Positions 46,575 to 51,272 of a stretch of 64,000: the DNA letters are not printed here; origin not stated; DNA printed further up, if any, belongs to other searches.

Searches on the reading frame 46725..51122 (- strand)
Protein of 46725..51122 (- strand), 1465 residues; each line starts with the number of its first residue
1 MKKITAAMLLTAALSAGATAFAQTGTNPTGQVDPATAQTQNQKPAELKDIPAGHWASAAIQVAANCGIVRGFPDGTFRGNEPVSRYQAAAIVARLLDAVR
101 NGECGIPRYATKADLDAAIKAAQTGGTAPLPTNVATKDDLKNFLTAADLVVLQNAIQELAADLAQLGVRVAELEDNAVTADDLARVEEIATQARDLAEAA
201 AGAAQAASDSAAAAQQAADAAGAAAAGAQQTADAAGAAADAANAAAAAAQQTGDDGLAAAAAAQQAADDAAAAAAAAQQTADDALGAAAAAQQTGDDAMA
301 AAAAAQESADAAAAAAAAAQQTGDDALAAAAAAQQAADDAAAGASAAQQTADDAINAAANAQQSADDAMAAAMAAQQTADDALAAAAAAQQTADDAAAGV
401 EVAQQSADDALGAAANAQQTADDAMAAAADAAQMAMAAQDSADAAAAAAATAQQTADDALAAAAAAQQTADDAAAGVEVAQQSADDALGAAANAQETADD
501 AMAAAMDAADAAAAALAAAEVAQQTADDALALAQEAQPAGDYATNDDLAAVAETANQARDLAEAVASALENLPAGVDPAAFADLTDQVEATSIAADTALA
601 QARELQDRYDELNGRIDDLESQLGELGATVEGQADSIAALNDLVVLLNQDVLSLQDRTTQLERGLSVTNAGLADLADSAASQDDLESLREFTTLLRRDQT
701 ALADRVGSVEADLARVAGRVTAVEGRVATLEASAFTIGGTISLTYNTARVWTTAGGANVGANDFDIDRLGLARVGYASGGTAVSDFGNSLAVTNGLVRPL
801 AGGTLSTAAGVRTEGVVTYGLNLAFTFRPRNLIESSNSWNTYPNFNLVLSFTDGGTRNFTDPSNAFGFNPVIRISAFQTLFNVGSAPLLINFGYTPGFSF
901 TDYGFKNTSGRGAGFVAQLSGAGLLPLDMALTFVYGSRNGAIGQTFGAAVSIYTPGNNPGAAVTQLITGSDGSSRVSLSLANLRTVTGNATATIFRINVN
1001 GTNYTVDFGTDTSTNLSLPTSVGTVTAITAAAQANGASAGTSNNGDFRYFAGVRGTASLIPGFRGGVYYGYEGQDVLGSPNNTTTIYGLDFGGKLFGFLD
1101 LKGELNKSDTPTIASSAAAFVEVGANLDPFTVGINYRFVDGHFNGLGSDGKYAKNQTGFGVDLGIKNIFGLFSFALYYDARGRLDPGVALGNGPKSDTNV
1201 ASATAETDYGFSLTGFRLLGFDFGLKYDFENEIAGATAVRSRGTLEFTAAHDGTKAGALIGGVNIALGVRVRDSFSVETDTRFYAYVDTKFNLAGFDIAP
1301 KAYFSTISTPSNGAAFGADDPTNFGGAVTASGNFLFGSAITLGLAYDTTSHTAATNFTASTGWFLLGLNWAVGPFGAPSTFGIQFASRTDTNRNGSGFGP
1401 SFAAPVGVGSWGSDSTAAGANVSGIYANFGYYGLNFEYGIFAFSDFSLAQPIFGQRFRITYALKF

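Call 74: search_protein_families(library=pfam, proteins=[window:46725-51122:-], max_evalue=0.00001)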
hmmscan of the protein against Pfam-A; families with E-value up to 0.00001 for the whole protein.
window:46725-51122:- (1465 aa): 2 families
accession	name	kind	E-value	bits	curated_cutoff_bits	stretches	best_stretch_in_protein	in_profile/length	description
PF21620.4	SlpA_C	-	1.5e-54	186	35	2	1024-1465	175-656/656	S-layer protein SlpA, beta-barrel domain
PF00395.25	SLH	-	8.9e-09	35.6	20.8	1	48-89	3-44/44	S-layer homology domain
